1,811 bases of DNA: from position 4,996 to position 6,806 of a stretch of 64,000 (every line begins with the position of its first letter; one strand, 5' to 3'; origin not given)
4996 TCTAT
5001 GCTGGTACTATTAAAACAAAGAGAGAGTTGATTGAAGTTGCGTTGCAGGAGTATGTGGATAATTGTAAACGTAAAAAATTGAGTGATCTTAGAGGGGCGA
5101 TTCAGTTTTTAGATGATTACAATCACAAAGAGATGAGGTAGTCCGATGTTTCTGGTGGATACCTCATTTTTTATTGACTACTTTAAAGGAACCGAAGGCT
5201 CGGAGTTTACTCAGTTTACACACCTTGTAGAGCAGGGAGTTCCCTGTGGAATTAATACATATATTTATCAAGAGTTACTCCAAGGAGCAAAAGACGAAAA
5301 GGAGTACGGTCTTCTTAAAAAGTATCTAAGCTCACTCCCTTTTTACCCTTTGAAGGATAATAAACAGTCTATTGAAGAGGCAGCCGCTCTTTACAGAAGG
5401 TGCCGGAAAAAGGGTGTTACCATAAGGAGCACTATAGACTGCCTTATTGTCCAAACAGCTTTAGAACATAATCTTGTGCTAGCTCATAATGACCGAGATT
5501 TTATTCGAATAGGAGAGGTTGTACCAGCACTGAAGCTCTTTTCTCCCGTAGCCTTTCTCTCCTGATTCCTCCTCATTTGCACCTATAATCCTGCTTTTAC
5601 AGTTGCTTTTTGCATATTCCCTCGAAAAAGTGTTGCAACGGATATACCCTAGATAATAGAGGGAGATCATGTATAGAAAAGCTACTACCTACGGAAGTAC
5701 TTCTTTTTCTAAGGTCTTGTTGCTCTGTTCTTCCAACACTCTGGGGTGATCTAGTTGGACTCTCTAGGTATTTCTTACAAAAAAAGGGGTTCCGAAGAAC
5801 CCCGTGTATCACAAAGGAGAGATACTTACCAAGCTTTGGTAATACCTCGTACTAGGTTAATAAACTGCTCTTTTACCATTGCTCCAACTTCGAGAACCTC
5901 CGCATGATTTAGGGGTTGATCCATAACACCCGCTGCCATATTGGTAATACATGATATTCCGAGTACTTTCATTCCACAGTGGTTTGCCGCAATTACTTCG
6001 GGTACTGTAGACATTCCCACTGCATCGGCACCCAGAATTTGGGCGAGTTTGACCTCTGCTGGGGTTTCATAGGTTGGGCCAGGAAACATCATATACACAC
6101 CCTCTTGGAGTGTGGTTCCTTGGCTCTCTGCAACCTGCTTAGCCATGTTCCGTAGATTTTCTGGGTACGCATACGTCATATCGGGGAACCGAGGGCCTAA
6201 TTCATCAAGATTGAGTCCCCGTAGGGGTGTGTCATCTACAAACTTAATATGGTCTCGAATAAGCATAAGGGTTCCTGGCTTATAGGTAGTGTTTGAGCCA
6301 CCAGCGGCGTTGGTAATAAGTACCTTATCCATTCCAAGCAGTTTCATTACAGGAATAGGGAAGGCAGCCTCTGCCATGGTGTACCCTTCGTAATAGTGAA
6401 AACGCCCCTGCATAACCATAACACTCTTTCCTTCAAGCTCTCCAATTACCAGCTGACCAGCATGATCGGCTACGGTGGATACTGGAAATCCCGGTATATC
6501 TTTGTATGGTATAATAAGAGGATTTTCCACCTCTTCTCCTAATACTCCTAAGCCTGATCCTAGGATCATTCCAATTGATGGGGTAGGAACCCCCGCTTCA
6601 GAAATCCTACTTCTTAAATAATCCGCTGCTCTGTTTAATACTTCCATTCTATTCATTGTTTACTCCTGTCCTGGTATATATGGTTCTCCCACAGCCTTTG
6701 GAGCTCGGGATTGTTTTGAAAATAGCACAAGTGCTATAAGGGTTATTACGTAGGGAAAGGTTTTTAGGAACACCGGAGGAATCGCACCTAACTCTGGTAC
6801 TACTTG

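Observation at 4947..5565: VapBC toxin-antitoxin pair wedged between housekeeping genes on the opposite strand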

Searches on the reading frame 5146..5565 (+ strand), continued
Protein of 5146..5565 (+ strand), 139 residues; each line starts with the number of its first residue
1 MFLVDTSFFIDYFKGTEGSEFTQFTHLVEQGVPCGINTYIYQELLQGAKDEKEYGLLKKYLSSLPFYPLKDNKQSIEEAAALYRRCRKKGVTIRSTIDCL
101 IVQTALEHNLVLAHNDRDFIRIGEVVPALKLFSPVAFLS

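Call 57: fold_search(model_id=the predicted structure, library=pdb)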
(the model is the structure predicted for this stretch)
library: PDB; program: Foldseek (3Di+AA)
matches with E <= 10: 362; with E <= 0.001: 43
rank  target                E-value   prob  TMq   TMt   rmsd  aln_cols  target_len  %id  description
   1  6a7v_A                9.4e-11  1.00  0.86  0.88   1.7       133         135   31  Crystal structure of Mycobacterium tuberculosis VapBC11 toxin-antitoxin complex (released 2018-10-10)
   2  6a7v_C                2.7e-10  1.00  0.86  0.86   1.6       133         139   31  Crystal structure of Mycobacterium tuberculosis VapBC11 toxin-antitoxin complex (released 2018-10-10)
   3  6a7v_G                3.6e-10  1.00  0.86  0.87   1.6       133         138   30  Crystal structure of Mycobacterium tuberculosis VapBC11 toxin-antitoxin complex (released 2018-10-10)
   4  4chg_A                1.1e-09  1.00  0.86  0.89   1.7       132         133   31  Crystal structure of VapBC15 complex from Mycobacterium tuberculosis (released 2014-11-12)
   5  3h87_B                2.9e-06  1.00  0.73  0.73   2.5       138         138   22  Rv0301 Rv0300 Toxin Antitoxin Complex from Mycobacterium tuberculosis (released 2009-05-05)
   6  3h87_A                3.5e-06  1.00  0.72  0.74   2.5       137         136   22  Rv0301 Rv0300 Toxin Antitoxin Complex from Mycobacterium tuberculosis (released 2009-05-05)
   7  3zvk_C                9.2e-06  1.00  0.72  0.76   2.9       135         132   20  Crystal structure of VapBC2 from Rickettsia felis bound to a DNA fragment from their promoter (released 2011-12-14)
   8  3zvk_B                9.8e-06  1.00  0.73  0.75   2.8       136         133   20  Crystal structure of VapBC2 from Rickettsia felis bound to a DNA fragment from their promoter (released 2011-12-14)
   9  7by2_B                1.9e-05  1.00  0.68  0.77   3.1       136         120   23  Toxin-antitoxin complex from Klebsiella pneumoniae (released 2021-04-28)
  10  2h1c_A                2.2e-05  1.00  0.68  0.68   3.4       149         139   17  Crystal Structure of FitAcB from Neisseria gonorrhoeae (released 2006-09-26)
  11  5sv2                  3.1e-05  1.00  0.71  0.73   3.5       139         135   19  Toxin VapC21 from Mycobacterium tuberculosis (released 2016-09-14)
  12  5ecw_A                3.3e-05  1.00  0.73  0.76   2.7       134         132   18  Structure of the Shigella flexneri VapC mutant D7A (released 2016-02-17)
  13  2bsq_A                3.3e-05  1.00  0.68  0.67   3.3       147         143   15  FitAB bound to DNA (released 2006-08-24)
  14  2bsq_B                3.5e-05  1.00  0.67  0.67   3.4       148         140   15  FitAB bound to DNA (released 2006-08-24)
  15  6nkl_A                5.1e-05  1.00  0.72  0.74   3.1       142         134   22  2.2 A resolution structure of VapBC-1 from nontypeable Haemophilus influenzae (released 2019-04-10)
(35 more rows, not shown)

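Call 64: search_protein_families(library=padloc, proteins=[window:5146-5565:+], max_evalue=0.001)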
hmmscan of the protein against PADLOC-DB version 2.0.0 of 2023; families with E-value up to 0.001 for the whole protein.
window:5146-5565:+ (139 aa): 0 families

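Call 68: find_encoding_contigs(protein=P0003, flank=3000, max_places=3)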
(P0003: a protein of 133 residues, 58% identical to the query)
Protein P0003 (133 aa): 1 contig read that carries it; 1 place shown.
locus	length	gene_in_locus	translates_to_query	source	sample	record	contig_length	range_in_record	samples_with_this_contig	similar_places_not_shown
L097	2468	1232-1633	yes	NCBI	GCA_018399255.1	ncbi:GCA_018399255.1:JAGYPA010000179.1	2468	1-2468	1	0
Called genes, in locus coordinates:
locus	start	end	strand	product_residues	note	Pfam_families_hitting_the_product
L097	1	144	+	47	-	?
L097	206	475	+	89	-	-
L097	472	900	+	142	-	PF01850:PIN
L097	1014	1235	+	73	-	PF09957:VapB_antitoxin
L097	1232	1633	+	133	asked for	PF01850:PIN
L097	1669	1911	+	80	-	-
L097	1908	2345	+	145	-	PF01850:PIN (weak)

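Call 69: find_encoding_contigs(protein=P0005, flank=3000, max_places=3)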
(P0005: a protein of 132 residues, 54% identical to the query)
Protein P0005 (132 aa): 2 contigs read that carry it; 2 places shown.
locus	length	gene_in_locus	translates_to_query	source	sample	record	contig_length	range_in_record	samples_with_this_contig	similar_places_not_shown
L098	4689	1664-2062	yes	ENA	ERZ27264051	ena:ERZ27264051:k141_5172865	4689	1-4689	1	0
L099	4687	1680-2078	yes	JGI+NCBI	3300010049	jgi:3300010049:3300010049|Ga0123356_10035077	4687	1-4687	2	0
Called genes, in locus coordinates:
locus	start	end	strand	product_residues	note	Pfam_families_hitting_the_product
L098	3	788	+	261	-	?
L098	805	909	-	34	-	-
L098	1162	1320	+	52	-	-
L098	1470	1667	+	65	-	PF09957:VapB_antitoxin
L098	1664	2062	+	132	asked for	PF01850:PIN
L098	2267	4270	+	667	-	-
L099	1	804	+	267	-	?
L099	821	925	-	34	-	-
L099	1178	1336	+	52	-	-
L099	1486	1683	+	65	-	PF09957:VapB_antitoxin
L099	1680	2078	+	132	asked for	PF01850:PIN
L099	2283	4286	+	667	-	-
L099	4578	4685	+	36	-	?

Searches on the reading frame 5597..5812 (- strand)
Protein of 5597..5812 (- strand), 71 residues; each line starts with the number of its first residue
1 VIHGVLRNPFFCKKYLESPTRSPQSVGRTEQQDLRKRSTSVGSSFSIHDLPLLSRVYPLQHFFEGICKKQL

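Call 47: search_protein_families(library=pfam, proteins=[window:5597-5812:-], max_evalue=0.01)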
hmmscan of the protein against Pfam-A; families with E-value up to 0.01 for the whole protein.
window:5597-5812:- (71 aa): 0 families

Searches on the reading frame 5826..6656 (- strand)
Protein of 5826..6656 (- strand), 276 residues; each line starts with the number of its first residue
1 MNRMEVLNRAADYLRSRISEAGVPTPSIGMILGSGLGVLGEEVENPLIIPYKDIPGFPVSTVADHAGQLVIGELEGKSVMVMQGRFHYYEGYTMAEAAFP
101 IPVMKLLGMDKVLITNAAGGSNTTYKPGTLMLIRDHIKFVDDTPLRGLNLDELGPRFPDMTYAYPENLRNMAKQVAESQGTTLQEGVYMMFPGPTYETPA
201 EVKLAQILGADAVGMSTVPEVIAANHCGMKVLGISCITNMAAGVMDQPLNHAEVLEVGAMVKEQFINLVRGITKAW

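Call 3: search_protein_families(library=pfam, proteins=[window:5826-6656:-], max_evalue=0.1)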
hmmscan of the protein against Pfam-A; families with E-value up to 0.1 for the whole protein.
window:5826-6656:- (276 aa): 1 family
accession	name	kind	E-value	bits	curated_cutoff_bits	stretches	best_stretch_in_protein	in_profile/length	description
PF01048.26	PNP_UDP_1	-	4.3e-51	174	25.1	1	28-272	2-231/233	Phosphorylase superfamily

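Call 4: search_protein_families(library=ncbifam, proteins=[window:5826-6656:-], max_evalue=0.1)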
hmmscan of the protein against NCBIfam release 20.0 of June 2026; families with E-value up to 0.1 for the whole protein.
window:5826-6656:- (276 aa): 11 families
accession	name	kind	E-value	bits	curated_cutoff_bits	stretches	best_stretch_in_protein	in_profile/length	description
NF006054.0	PRK08202.1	equivalog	6.1e-114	380.1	218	1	4-274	5-272/274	purine-nucleoside phosphorylase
TIGR01700.1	PNPH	equivalog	6.6e-104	346.7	293.35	1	28-271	2-246/249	purine nucleoside phosphorylase I, inosine and guanosine-specific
TIGR01697.1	PNPH-PUNA-XAPA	subfamily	8.9e-104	346.2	197.1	1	28-272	2-245/247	inosine/guanosine/xanthosine phosphorylase family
TIGR01698.1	PUNP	equivalog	7.5e-81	271.2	302.6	1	28-272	2-243/245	purine-nucleoside phosphorylase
TIGR01699.1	XAPA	equivalog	1.8e-76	257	370.9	1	28-272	2-246/248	xanthosine phosphorylase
TIGR01694.1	MTAP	equivalog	9.6e-22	77.5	274.85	1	66-270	32-235/240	S-methyl-5'-thioadenosine phosphorylase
NF006334.0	PRK08564.1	equivalog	5.6e-19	68.3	382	1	25-264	7-238/267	S-methyl-5'-thioadenosine phosphorylase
NF006599.0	PRK09136.1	equivalog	1.3e-16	60.6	223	1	65-267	33-238/247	S-methyl-5'-thioinosine phosphorylase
NF005876.0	PRK07823.1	equivalog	3.4e-14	52.6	306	1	67-269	38-238/267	S-methyl-5'-thioadenosine phosphorylase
NF006492.0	PRK08931.1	equivalog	1.4e-11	44.3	437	1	64-242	34-212/291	S-methyl-5'-thioadenosine phosphorylase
NF005657.0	PRK07432.1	equivalog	4.4e-08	32.6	453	1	62-226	32-199/291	S-methyl-5'-thioadenosine phosphorylase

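Call 58: find_homologous_proteins(query=window:5826-6656:-, max_evalue=1e-60)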
Query window:5826-6656:- (276 aa): 7980 proteins with E <= 1e-60 among 8000 candidates; the best 120 are listed.
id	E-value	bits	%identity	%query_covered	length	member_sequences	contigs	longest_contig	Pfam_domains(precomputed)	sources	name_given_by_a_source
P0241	4.0e-179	612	99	100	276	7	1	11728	PF01048.27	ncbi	-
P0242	1.0e-154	532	86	100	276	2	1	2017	PF01048.27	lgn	-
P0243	1.5e-152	524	84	100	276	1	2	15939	PF01048.27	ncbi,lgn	-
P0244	1.0e-112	394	62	99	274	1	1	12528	PF01048.27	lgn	-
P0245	7.5e-112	391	63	100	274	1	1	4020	PF01048.27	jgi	jgi:purine-nucleoside phosphorylase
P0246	4.6e-111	388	65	96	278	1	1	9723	PF01048.27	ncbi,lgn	-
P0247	4.4e-110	385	64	99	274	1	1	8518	PF01048.27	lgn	-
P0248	5.6e-110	385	63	99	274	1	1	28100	PF01048.27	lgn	-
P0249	6.2e-110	385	64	100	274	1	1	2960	PF01048.27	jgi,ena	-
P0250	1.5e-109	383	63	99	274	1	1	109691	PF01048.27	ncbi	-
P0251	1.6e-109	383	64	100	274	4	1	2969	PF01048.27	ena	-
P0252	6.5e-109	381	63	99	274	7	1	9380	PF01048.27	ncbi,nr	ncbi:MAG: purine-nucleoside phosphorylase [Spirochaetota bacterium]|nr:purine-nucleoside phosphoryla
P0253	6.8e-109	381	62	100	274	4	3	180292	PF01048.27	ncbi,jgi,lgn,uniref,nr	ncbi:purine-nucleoside phosphorylase [Sediminispirochaeta bajacaliforniensis]|uniref:purine-nucleosi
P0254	7.6e-109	381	63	100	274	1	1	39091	PF01048.27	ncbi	-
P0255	2.6e-108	379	63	99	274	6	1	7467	PF01048.27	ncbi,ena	-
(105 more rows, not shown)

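Call 59: find_encoding_contigs(protein=P0243, flank=10000)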
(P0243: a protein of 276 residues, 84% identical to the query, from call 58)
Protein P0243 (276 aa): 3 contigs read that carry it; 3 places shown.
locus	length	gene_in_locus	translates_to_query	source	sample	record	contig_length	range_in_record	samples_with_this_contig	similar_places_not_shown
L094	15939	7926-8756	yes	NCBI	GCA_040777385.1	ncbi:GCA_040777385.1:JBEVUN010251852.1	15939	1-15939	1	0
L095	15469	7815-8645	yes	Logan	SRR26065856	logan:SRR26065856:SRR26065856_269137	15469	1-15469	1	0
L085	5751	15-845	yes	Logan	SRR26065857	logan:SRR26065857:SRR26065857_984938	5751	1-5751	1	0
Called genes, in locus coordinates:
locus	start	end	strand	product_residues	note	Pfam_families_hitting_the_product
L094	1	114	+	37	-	?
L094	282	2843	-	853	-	PF00171:Aldedh, PF00465:Fe-ADH, PF13685:Fe-ADH_2 (weak), PF25137:ADH_Fe_C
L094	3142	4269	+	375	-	PF02608:Bmp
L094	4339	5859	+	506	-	PF00005:ABC_tran, PF13304:AAA_21 (faint), PF00005:ABC_tran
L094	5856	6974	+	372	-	PF02653:BPD_transp_2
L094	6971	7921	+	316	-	PF02653:BPD_transp_2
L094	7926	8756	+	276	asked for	PF01048:PNP_UDP_1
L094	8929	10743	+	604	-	PF01321:Creatinase_N, PF16189:Creatinase_N_2, PF00557:Peptidase_M24, PF16188:Peptidase_M24_C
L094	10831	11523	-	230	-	PF00596:Aldolase_II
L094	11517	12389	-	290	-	PF01261:AP_endonuc_2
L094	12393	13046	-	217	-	PF00215:OMPdecase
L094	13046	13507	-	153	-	PF00359:PTS_EIIA_2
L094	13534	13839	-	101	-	PF02302:PTS_IIB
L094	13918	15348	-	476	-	PF03611:EIIC-GAT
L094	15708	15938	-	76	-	?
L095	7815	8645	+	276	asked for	PF01048:PNP_UDP_1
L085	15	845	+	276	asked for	PF01048:PNP_UDP_1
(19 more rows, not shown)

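Call 60: find_encoding_contigs(protein=P0242, flank=10000)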
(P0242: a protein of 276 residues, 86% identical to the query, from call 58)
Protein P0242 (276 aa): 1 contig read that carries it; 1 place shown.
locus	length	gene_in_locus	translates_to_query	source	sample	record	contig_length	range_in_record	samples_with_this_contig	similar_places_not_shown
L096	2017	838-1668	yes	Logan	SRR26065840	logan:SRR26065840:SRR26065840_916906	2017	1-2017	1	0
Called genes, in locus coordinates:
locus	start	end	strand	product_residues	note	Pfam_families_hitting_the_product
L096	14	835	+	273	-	PF02653:BPD_transp_2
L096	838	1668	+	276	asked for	PF01048:PNP_UDP_1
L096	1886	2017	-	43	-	?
